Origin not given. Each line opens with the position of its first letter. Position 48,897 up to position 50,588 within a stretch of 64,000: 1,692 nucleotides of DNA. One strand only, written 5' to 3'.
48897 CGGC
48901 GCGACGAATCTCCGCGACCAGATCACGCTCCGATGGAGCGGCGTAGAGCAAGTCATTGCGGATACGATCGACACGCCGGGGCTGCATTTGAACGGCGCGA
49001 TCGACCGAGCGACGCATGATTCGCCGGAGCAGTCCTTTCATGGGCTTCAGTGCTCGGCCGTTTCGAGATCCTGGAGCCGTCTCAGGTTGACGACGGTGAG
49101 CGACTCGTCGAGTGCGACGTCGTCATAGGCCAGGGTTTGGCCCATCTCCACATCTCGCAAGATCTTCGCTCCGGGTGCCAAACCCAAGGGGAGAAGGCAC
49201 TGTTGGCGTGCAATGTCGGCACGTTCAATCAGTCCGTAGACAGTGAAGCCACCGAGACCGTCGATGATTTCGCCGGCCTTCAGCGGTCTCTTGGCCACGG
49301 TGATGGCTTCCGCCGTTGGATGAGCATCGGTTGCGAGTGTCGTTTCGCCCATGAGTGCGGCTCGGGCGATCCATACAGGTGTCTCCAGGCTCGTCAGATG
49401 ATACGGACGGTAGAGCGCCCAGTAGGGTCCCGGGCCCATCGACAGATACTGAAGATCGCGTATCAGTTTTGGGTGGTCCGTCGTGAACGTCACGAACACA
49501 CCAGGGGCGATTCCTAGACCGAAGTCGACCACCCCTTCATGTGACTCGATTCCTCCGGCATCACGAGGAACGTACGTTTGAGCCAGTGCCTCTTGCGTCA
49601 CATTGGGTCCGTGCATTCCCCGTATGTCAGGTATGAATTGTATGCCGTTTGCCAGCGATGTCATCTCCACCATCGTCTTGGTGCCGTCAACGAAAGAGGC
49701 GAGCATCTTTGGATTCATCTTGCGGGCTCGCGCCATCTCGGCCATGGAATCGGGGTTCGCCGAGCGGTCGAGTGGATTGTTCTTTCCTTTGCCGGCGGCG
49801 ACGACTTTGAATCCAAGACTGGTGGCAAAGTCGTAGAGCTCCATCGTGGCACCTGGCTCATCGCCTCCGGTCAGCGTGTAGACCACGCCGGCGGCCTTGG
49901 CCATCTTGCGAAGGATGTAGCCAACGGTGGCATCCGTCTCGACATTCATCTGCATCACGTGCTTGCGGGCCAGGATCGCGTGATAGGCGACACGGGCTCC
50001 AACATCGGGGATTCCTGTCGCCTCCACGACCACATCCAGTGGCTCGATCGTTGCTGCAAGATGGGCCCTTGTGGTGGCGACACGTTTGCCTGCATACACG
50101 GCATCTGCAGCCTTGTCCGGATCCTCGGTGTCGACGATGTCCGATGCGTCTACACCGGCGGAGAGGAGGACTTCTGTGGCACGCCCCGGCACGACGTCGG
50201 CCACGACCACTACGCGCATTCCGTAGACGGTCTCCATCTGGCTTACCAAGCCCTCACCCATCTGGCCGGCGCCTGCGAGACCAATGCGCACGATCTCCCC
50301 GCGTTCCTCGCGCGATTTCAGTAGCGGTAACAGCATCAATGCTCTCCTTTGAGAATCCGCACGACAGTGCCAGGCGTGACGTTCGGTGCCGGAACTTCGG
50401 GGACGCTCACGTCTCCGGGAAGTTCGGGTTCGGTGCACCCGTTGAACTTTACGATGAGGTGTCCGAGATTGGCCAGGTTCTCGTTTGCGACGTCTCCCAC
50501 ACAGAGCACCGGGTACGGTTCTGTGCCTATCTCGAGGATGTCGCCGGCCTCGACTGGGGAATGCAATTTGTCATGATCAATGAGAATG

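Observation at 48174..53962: Glucitol/sorbitol-type PTS cluster with split and permuted SrlE, no SrlD, and a COG4091-like SAF-domain oxidoreductase plus aldolase-like protein instead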

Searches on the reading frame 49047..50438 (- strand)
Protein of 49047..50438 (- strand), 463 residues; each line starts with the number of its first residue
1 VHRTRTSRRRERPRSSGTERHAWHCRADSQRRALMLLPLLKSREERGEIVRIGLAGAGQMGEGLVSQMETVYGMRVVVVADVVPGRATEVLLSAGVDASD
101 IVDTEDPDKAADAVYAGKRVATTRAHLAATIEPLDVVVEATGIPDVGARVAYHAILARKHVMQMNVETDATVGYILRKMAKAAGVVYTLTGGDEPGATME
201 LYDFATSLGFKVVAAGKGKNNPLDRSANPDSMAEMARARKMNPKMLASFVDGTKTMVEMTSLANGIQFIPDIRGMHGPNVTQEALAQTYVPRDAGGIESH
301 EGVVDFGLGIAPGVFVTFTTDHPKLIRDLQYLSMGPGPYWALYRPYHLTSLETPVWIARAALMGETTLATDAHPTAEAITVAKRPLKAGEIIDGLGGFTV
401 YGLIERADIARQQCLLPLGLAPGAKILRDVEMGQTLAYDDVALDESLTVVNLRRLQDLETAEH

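Call 3: search_protein_families(library=pfam, proteins=[window:49047-50438:-], max_evalue=0.01)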
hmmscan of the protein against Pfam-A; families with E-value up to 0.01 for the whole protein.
window:49047-50438:- (463 aa): 2 families
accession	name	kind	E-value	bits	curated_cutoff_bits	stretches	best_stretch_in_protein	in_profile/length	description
PF21135.2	DRL_cat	-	2.5e-63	213.4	27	1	192-353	1-164/164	Oxidoreductase DRL, catalytic domain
PF08666.17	SAF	-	8.5e-05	23.5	21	1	381-441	5-62/63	SAF domain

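Call 4: search_protein_families(library=ncbifam, proteins=[window:49047-50438:-], max_evalue=0.01)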
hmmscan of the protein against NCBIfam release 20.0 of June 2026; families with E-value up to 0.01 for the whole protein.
window:49047-50438:- (463 aa): 0 families

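Call 8: search_solved_structures(query=window:49047-50336:-, max_evalue=0.01, show_alignments=2)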
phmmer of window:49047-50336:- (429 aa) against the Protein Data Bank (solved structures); distinct sequences matched with E-value up to 0.01: 3.
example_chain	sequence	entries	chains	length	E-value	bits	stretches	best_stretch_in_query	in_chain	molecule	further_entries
3upl_A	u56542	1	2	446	4e-96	325.8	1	6-424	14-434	Oxidoreductase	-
3upy_A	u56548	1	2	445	4.5e-96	325.6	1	6-424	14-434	Oxidoreductase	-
3ec7_A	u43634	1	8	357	0.004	19.5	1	13-79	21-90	Putative Dehydrogenase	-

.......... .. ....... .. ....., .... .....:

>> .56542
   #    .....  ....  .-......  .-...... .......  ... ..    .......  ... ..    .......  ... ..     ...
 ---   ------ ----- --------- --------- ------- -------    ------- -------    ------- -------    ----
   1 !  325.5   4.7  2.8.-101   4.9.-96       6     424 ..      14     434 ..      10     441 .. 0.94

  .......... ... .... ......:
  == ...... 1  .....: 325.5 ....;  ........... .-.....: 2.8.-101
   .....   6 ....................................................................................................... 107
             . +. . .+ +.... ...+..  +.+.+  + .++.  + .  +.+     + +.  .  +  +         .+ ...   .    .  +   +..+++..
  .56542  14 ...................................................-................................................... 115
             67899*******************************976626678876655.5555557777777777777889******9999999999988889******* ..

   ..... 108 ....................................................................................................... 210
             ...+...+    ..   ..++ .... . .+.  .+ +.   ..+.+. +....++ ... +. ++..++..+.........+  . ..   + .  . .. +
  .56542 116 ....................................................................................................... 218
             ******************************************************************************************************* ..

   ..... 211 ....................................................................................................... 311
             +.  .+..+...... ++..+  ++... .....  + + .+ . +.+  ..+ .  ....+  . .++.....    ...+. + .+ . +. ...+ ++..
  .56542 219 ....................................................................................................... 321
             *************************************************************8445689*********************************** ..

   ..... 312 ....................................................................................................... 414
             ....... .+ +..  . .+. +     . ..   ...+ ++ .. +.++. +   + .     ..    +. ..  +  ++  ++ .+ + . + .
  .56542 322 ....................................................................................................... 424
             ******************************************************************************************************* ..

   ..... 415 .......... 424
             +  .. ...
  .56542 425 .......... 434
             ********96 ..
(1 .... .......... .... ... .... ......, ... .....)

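Call 19: find_homologous_proteins(query=window:49047-50336:-, max_evalue=1e-30)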
Query window:49047-50336:- (429 aa): 7517 proteins with E <= 1e-30 among 8000 candidates; the best 120 are listed.
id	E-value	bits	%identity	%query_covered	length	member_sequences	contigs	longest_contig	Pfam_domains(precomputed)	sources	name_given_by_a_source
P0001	1.6e-258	876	92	100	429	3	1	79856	PF08666.18,PF21135.3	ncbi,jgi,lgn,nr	ncbi:MAG: NAD(P)-dependent oxidoreductase [Actinobacteria bacterium]|nr:NAD(P)-dependent oxidoreduct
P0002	3.8e-217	739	77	99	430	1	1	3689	PF08666.18,PF21135.3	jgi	jgi:predicted homoserine dehydrogenase-like protein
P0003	2.5e-200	684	72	99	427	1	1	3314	PF08666.18,PF21135.3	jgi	jgi:predicted homoserine dehydrogenase-like protein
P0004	2.0e-199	681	73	99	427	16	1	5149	PF08666.18,PF21135.3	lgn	-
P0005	3.4e-198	677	71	100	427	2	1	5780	PF21135.3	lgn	-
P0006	5.5e-196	670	72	99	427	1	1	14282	PF08666.18,PF21135.3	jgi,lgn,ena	-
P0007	7.3e-195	666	72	99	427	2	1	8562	PF08666.18,PF21135.3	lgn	-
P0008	1.8e-194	665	71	100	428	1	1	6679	PF08666.18,PF21135.3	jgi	jgi:predicted homoserine dehydrogenase-like protein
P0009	2.0e-194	664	71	99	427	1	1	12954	PF08666.18,PF21135.3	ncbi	-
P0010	3.0e-194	664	70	100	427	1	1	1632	PF08666.18,PF21135.3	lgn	-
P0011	5.3e-194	663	71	99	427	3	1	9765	PF08666.18,PF21135.3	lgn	-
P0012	1.6e-193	661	69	100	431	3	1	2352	PF08666.18,PF21135.3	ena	-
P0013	5.0e-193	660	71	99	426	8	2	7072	PF08666.18,PF21135.3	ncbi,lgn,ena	ncbi:MAG: NAD(P)H-dependent oxidoreductase [Acidimicrobiia bacterium]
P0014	1.9e-192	658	71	99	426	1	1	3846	PF08666.18,PF21135.3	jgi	jgi:predicted homoserine dehydrogenase-like protein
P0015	7.5e-192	656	72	99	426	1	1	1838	PF08666.18,PF21135.3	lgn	-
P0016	8.1e-192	656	71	99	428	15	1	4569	PF08666.18,PF21135.3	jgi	-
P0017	1.1e-190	652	69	99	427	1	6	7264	PF08666.18,PF21135.3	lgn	-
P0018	1.3e-190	652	70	99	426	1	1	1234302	PF08666.18,PF21135.3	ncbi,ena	-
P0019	1.9e-190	651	70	100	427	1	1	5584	PF08666.18,PF21135.3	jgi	jgi:predicted homoserine dehydrogenase-like protein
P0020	2.4e-190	651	70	100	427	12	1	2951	PF08666.18,PF21135.3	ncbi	-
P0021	3.6e-190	650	71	99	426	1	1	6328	PF08666.18,PF21135.3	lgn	-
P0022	3.7e-190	650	70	99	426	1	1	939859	PF08666.18,PF21135.3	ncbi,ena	-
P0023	4.3e-190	650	71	99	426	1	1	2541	PF08666.18,PF21135.3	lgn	-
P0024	5.0e-190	650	70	99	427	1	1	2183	PF08666.18,PF21135.3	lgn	-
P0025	5.4e-190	650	70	99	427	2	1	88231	PF08666.18,PF21135.3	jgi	jgi:predicted homoserine dehydrogenase-like protein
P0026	2.2e-189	648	70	99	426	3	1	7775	PF08666.18,PF21135.3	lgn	-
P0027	4.7e-189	647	70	100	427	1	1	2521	PF08666.18,PF21135.3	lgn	-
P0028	1.8e-188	645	69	100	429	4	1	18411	PF08666.18,PF21135.3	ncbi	-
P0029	2.0e-188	645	70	100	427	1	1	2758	PF08666.18,PF21135.3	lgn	-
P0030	2.5e-188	644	69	100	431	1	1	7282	PF08666.18,PF21135.3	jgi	-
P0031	2.8e-188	644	70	100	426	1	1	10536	PF08666.18,PF21135.3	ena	-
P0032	3.2e-188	644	70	99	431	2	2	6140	PF08666.18,PF21135.3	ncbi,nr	ncbi:MAG TPA: flagellar biosynthesis protein FlgA [Chloroflexi bacterium]|nr:flagellar biosynthesis 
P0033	3.6e-188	644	68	98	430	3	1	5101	PF21135.3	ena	-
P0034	4.6e-188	643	68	99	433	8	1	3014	PF08666.18,PF21135.3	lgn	-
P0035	6.3e-188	643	69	99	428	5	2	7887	PF08666.18,PF21135.3,PF03447.23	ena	-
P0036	1.4e-187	642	69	99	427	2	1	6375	PF08666.18,PF21135.3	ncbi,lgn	-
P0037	1.8e-187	642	70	100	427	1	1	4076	PF08666.18,PF21135.3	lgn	-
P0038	2.9e-187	641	69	100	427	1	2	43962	PF08666.18,PF21135.3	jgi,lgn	jgi:predicted homoserine dehydrogenase-like protein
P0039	3.9e-187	640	69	100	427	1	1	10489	PF08666.18,PF21135.3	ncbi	-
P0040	5.1e-187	640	68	98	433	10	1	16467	PF08666.18,PF21135.3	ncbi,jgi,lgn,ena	-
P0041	8.8e-187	639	68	100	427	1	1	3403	PF08666.18,PF21135.3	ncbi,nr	ncbi:MAG: hypothetical protein HKN93_00355 [Acidimicrobiia bacterium]|nr:hypothetical protein [Acidi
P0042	9.1e-187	639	68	99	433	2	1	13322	PF08666.18,PF21135.3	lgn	-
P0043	2.2e-186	638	68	99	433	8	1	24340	PF21135.3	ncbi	-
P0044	3.0e-186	638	69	99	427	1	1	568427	PF08666.18,PF21135.3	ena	-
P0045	5.2e-186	637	69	100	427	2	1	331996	PF08666.18,PF21135.3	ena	-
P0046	5.6e-186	637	67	99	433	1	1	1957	PF21135.3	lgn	-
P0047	5.6e-186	637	68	98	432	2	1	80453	PF08666.18,PF21135.3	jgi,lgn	-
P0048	5.7e-186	637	68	98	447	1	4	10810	PF08666.18,PF21135.3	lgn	-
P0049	5.8e-186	637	68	98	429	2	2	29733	PF21135.3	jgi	jgi:predicted homoserine dehydrogenase-like protein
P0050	9.0e-186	636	68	99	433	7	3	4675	PF08666.18,PF21135.3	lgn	-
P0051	1.3e-185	635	67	99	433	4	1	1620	PF08666.18,PF21135.3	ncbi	-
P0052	1.6e-185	635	70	100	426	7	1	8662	PF08666.18,PF21135.3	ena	-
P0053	2.2e-185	635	67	97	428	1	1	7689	PF08666.18,PF21135.3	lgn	-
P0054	3.0e-185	634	67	99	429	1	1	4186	PF08666.18,PF21135.3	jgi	jgi:predicted homoserine dehydrogenase-like protein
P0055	3.2e-185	634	67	98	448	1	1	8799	PF21135.3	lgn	-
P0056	3.8e-185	634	69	100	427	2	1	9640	PF08666.18,PF21135.3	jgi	jgi:predicted homoserine dehydrogenase-like protein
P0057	8.4e-184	629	67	100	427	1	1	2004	PF08666.18,PF21135.3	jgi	jgi:predicted homoserine dehydrogenase-like protein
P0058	1.0e-183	629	68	100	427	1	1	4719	PF08666.18,PF21135.3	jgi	jgi:predicted homoserine dehydrogenase-like protein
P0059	2.0e-183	628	65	99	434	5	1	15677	PF08666.18,PF21135.3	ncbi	-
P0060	2.4e-183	628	66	98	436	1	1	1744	PF08666.18,PF21135.3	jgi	-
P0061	3.7e-183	627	70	99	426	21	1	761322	PF08666.18,PF21135.3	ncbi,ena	-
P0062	4.6e-183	627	68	99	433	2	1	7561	PF08666.18,PF21135.3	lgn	-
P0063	1.7e-182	625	68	100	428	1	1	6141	PF08666.18,PF21135.3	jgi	jgi:predicted homoserine dehydrogenase-like protein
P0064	2.6e-182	624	66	98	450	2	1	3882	PF21135.3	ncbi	ncbi:MAG: hypothetical protein AB1801_16545 [Chloroflexota bacterium]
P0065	2.7e-182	624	68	100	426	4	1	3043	PF08666.18,PF21135.3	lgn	-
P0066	2.9e-182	624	66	99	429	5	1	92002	PF21135.3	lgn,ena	-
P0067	3.5e-182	624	67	97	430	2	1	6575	PF08666.18,PF21135.3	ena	-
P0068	4.6e-182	624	68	100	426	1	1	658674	PF08666.18,PF21135.3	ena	-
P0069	6.7e-182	623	67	99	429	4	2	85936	PF21135.3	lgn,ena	-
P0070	6.9e-182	623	69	99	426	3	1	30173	PF08666.18,PF21135.3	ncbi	-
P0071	8.5e-182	623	66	97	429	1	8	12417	PF08666.18,PF21135.3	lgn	-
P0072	8.9e-182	623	64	100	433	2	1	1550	PF08666.18,PF21135.3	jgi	jgi:predicted homoserine dehydrogenase-like protein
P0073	2.7e-181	621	69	99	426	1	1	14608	PF08666.18,PF21135.3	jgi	jgi:predicted homoserine dehydrogenase-like protein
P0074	5.2e-181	620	68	99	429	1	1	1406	PF08666.18,PF21135.3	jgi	jgi:predicted homoserine dehydrogenase-like protein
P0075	7.3e-181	620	67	99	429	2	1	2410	PF08666.18,PF21135.3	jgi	jgi:predicted homoserine dehydrogenase-like protein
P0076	1.4e-180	619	66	99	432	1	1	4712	PF08666.18,PF21135.3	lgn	-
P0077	2.7e-180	618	66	99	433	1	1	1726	PF08666.18,PF21135.3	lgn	-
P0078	2.9e-180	618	66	97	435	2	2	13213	PF08666.18,PF21135.3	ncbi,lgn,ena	-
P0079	7.2e-180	616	71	91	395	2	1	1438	PF08666.18,PF21135.3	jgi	jgi:predicted homoserine dehydrogenase-like protein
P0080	9.1e-180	616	66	97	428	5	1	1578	PF08666.18,PF21135.3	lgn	-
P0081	8.7e-179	613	65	98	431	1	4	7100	PF08666.18,PF21135.3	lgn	-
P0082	1.5e-178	612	65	100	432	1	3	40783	PF08666.18,PF21135.3,PF03447.23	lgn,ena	-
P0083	1.7e-178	612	65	99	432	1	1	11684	PF21135.3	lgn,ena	-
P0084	2.1e-178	612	65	99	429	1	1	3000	PF21135.3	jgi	jgi:predicted homoserine dehydrogenase-like protein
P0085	2.7e-178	611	66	97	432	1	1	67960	PF08666.18,PF21135.3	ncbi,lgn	-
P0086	3.1e-178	611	67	99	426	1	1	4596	PF08666.18,PF21135.3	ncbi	-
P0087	4.7e-178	610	66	99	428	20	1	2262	PF08666.18,PF21135.3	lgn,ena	-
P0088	4.7e-178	610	66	97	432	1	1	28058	PF08666.18,PF21135.3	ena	-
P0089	7.1e-178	610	65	98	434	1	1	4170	PF08666.18,PF21135.3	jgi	jgi:predicted homoserine dehydrogenase-like protein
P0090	7.8e-178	610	64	98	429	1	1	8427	PF21135.3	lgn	-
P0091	9.1e-178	610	66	99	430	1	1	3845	PF08666.18,PF21135.3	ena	-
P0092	1.1e-177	609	67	97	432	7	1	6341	PF08666.18,PF21135.3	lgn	-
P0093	1.3e-177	609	65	99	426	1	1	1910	PF08666.18,PF21135.3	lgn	-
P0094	1.7e-177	609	67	100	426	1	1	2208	PF08666.18,PF21135.3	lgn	-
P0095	2.1e-177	608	66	98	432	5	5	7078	PF08666.18,PF21135.3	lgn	-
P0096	2.2e-177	608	66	98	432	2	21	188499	PF08666.18,PF21135.3,PF03447.23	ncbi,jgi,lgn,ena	-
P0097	2.7e-177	608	64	100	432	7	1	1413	PF08666.18,PF21135.3,PF03447.23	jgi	jgi:predicted homoserine dehydrogenase-like protein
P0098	5.1e-177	607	65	100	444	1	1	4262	PF21135.3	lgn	-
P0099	1.7e-176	605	66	100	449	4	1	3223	PF08666.18,PF21135.3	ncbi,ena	-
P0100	2.0e-176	605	66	97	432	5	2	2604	PF08666.18,PF21135.3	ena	-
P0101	2.7e-176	605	66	99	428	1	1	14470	PF08666.18,PF21135.3,PF03447.23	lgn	-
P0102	2.8e-176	605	65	99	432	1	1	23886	PF08666.18,PF21135.3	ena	-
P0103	3.6e-176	604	66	100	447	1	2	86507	PF21135.3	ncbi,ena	-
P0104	8.0e-176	603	66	100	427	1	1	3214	PF08666.18,PF21135.3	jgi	jgi:predicted homoserine dehydrogenase-like protein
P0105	8.5e-176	603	64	97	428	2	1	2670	PF08666.18,PF21135.3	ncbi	-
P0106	1.2e-175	603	66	99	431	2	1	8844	PF08666.18,PF21135.3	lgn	-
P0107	1.4e-175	602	65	99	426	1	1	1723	PF08666.18,PF21135.3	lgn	-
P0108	2.0e-175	602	65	97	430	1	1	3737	PF21135.3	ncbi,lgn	-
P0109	3.8e-175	601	81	76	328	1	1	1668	PF08666.18,PF21135.3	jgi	-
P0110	4.1e-175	601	69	93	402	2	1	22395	PF08666.18,PF21135.3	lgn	-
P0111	1.8e-174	599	64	97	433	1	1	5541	PF08666.18,PF21135.3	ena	-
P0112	2.2e-174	598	65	99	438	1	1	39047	PF08666.18,PF21135.3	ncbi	-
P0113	3.0e-174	598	64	97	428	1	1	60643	PF08666.18,PF21135.3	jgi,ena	-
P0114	3.8e-174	598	64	97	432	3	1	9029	PF08666.18,PF21135.3,PF03447.23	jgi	jgi:predicted homoserine dehydrogenase-like protein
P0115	2.7e-173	595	65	97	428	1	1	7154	PF21135.3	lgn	-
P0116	6.8e-173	594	65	97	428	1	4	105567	PF08666.18,PF21135.3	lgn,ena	-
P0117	8.7e-173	593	65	97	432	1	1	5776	PF08666.18,PF21135.3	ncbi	-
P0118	8.9e-173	593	66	99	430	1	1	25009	PF08666.18,PF21135.3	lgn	-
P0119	9.6e-173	593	64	99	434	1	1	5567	PF08666.18,PF21135.3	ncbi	-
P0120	1.1e-172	593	65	97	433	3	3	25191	PF21135.3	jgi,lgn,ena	-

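Call 20: find_encoding_contigs(protein=P0001, flank=10000, max_places=2)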
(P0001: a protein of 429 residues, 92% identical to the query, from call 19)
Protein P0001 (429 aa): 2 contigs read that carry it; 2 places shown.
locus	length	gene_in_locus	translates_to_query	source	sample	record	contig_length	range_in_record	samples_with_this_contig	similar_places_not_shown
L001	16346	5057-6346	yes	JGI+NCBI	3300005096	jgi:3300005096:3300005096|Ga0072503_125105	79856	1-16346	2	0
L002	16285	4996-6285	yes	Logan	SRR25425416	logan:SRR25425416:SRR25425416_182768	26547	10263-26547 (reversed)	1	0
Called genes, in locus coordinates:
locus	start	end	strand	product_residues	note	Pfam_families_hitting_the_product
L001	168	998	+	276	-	PF00106:adh_short, PF08659:KR, PF13561:adh_short_C2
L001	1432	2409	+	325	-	PF04545:Sigma70_r4 (weak), PF04198:Sugar-bind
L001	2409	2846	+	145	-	PF06923:GutM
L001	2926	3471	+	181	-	PF03608:EII-GUT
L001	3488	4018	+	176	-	PF07663:EIIBC-GUT_C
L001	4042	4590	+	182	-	PF03612:EIIBC-GUT_N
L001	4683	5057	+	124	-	PF03829:PTSIIA_gutA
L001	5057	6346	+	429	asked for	PF21135:DRL_cat, PF08666:SAF (weak)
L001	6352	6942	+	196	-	-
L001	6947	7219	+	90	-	PF00381:PTS-HPr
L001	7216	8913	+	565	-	PF05524:PEP-utilisers_N, PF00391:PEP-utilizers, PF02896:PEP-utilizers_C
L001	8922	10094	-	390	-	PF00364:Biotin_lipoyl, PF25919:BSH_CusB (weak), PF02817:E3_binding, PF00198:2-oxoacid_dh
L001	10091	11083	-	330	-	PF02779:Transket_pyr, PF02780:Transketolase_C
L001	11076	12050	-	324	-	PF00676:E1_dh, PF02775:TPP_enzyme_C (weak)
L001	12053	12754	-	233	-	PF04198:Sugar-bind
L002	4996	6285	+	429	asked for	PF21135:DRL_cat, PF08666:SAF (weak)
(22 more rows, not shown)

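Call 21: find_encoding_contigs(protein=P0018, flank=10000, max_places=2)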
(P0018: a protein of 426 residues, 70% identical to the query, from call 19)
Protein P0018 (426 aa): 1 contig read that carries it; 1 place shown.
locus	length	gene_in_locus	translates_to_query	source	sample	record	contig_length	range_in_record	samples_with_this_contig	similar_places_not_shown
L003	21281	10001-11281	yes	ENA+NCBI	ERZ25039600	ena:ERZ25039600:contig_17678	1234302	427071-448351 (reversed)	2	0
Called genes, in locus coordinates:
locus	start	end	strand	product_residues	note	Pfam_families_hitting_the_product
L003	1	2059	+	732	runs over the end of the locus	PF00395:SLH (faint)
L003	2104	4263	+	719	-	PF00395:SLH (faint)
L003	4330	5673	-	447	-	PF05977:MFS_3, PF07690:MFS_1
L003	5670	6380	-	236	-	PF01022:HTH_5, PF12802:MarR_2 (weak), PF12840:HTH_20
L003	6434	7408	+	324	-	PF04198:Sugar-bind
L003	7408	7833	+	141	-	PF06923:GutM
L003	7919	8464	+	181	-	PF03608:EII-GUT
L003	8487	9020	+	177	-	PF03612:EIIBC-GUT_N (weak), PF07663:EIIBC-GUT_C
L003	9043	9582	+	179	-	PF03612:EIIBC-GUT_N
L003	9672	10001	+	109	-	PF03829:PTSIIA_gutA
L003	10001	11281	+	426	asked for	PF21135:DRL_cat, PF08666:SAF (weak)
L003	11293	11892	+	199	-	PF00596:Aldolase_II (faint)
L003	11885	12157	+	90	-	PF00381:PTS-HPr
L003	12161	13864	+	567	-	PF05524:PEP-utilisers_N, PF00391:PEP-utilizers, PF02896:PEP-utilizers_C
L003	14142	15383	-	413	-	PF00364:Biotin_lipoyl, PF25997:BSH_YhbJ (weak), PF25919:BSH_CusB (weak), PF02817:E3_binding, PF00198:2-oxoacid_dh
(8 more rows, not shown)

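Call 22: find_encoding_contigs(protein=P0044, flank=10000, max_places=2)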
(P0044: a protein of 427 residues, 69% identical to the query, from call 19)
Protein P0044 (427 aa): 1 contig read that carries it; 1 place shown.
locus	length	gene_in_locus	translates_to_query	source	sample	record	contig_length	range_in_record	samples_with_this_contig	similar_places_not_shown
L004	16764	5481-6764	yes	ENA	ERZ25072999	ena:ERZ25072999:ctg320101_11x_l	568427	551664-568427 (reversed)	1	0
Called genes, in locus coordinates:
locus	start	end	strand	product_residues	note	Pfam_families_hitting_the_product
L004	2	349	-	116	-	?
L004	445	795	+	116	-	PF02826:2-Hacid_dh_C (weak), PF03446:NAD_binding_2, PF03807:F420_oxidored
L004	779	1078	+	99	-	PF03446:NAD_binding_2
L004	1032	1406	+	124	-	PF14833:NAD_binding_11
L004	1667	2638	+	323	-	PF04545:Sigma70_r4 (faint), PF13545:HTH_Crp_2 (faint), PF12802:MarR_2 (faint), PF04198:Sugar-bind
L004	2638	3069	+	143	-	PF06923:GutM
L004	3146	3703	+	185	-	PF03608:EII-GUT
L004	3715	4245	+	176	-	PF07663:EIIBC-GUT_C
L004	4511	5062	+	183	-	PF03612:EIIBC-GUT_N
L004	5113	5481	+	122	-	PF03829:PTSIIA_gutA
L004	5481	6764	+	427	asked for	PF21135:DRL_cat, PF08666:SAF (weak)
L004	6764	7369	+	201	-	PF00596:Aldolase_II (faint)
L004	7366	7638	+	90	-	PF00381:PTS-HPr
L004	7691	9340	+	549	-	PF05524:PEP-utilisers_N, PF00391:PEP-utilizers, PF02896:PEP-utilizers_C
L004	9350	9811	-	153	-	PF13576:Pentapeptide_3 (faint), PF00805:Pentapeptide, PF13599:Pentapeptide_4 (weak), PF00805:Pentapeptide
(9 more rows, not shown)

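Call 24: find_encoding_contigs(protein=P0096, flank=10000, max_places=2)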
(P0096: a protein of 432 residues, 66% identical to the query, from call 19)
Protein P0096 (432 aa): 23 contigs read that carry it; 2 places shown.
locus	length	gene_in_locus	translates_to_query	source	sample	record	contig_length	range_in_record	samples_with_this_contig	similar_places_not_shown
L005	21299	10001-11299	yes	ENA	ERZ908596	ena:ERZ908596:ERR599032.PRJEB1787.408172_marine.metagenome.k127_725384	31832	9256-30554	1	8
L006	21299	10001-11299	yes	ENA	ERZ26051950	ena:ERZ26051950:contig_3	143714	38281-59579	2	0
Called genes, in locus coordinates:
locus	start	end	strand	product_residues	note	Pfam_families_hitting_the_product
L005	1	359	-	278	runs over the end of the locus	PF13847:Methyltransf_31 (weak), PF08242:Methyltransf_12 (weak), PF13649:Methyltransf_25 (weak)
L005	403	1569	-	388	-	PF07228:SpoIIE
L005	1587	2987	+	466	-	PF07690:MFS_1, PF13347:MFS_2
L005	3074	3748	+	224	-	PF07385:Lyx_isomer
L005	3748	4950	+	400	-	PF00294:PfkB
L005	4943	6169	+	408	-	PF01232:Mannitol_dh, PF08125:Mannitol_dh_C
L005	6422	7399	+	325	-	PF04198:Sugar-bind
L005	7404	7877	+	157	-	PF06923:GutM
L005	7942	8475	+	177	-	PF03608:EII-GUT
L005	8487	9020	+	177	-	PF07663:EIIBC-GUT_C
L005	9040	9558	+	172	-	PF03612:EIIBC-GUT_N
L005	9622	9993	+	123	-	PF03829:PTSIIA_gutA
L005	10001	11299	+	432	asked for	PF03447:NAD_binding_3 (faint), PF21135:DRL_cat, PF08666:SAF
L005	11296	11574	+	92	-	PF00381:PTS-HPr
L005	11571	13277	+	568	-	PF05524:PEP-utilisers_N, PF00391:PEP-utilizers, PF02896:PEP-utilizers_C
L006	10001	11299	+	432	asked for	PF03447:NAD_binding_3 (faint), PF21135:DRL_cat, PF08666:SAF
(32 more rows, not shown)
